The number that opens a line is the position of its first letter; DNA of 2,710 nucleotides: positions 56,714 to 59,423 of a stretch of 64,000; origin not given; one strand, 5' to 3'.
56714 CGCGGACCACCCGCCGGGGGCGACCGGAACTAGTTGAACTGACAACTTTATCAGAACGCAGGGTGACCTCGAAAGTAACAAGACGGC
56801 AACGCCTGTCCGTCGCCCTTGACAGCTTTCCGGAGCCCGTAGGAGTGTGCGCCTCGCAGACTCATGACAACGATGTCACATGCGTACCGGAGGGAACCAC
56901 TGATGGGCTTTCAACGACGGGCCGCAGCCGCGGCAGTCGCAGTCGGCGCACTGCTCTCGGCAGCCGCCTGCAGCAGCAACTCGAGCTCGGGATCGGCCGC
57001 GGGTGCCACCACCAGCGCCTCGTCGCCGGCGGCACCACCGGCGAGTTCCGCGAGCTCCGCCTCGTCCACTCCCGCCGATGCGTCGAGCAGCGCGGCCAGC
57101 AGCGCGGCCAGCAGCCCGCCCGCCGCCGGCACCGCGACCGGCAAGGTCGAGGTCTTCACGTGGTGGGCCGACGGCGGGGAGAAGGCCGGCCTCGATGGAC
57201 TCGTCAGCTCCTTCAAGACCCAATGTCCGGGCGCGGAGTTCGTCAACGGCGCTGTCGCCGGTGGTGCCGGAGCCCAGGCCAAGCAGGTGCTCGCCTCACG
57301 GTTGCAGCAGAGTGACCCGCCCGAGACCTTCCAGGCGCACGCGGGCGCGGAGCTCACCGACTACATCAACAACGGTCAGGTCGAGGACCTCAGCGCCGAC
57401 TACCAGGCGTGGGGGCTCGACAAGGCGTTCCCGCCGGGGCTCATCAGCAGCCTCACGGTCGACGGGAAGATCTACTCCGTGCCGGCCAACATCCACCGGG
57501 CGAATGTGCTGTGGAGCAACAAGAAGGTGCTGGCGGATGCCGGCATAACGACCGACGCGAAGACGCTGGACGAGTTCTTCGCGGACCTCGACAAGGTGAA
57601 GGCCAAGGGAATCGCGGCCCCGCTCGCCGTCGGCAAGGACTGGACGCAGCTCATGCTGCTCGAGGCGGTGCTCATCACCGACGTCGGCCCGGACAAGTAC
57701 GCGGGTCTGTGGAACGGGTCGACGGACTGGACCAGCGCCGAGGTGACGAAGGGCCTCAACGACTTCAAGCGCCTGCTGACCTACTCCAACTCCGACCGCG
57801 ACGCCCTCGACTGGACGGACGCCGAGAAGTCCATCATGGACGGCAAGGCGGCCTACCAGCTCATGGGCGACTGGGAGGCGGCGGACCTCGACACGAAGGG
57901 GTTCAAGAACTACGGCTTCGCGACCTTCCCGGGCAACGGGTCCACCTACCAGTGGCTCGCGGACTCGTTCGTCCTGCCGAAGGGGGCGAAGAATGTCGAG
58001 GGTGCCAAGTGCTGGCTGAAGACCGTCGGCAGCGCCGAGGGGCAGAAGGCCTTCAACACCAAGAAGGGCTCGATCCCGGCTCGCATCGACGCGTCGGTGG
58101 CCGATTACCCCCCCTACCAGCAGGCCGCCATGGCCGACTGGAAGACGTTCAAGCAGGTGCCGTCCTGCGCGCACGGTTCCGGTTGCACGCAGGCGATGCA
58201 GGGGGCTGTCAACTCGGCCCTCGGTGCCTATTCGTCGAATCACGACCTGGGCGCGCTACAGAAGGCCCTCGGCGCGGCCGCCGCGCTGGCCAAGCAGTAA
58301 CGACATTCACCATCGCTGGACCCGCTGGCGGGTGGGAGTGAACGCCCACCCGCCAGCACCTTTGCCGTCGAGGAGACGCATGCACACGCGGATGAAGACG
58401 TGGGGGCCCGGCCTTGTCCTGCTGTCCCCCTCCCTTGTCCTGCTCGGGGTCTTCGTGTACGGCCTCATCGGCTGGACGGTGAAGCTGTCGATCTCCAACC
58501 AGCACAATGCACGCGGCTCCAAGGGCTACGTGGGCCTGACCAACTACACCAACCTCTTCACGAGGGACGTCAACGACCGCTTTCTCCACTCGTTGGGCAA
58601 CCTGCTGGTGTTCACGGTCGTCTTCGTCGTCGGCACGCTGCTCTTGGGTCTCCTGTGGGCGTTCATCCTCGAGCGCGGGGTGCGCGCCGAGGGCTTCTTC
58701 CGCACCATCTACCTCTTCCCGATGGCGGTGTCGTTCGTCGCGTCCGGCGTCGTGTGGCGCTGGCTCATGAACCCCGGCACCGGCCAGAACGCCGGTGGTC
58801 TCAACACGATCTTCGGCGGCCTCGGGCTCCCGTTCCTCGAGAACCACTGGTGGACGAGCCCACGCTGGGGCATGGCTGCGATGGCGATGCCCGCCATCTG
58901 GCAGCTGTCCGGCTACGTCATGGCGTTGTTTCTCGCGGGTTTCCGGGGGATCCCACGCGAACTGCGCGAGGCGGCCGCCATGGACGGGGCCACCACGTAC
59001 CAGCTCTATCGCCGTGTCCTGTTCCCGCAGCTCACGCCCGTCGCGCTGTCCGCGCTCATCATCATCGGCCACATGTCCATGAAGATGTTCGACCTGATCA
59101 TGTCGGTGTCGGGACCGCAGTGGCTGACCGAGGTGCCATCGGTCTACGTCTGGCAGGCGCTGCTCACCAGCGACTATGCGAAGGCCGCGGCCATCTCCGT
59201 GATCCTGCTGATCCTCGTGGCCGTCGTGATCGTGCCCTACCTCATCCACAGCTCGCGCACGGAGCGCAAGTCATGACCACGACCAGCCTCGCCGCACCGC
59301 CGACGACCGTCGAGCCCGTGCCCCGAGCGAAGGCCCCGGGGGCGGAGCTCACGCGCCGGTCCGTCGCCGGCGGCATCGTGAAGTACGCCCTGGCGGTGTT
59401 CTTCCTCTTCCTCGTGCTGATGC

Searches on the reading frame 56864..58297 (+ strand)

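Call 8: search_protein_families(library=pfam, proteins=[window:56864-58297:+], max_evalue=0.001)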
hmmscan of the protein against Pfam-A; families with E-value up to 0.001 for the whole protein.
window:56864-58297:+ (478 aa): 2 families
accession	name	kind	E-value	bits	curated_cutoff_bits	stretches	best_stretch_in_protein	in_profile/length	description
PF01547.30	SBP_bac_1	-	1.3e-23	84.9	26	1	109-395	9-307/307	Bacterial extracellular solute-binding protein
PF13416.11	SBP_bac_8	-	9e-22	78.6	27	1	115-411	4-266/279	Bacterial extracellular solute-binding protein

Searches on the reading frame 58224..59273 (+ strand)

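Call 8: search_protein_families(library=pfam, proteins=[window:58224-59273:+], max_evalue=0.001)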
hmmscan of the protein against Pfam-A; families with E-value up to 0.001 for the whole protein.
window:58224-59273:+ (350 aa): 1 family
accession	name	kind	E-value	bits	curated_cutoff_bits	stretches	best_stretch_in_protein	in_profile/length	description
PF00528.27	BPD_transp_1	-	4.4e-17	62.8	26.4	1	139-338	2-174/184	Binding-protein-dependent transport system inner membrane component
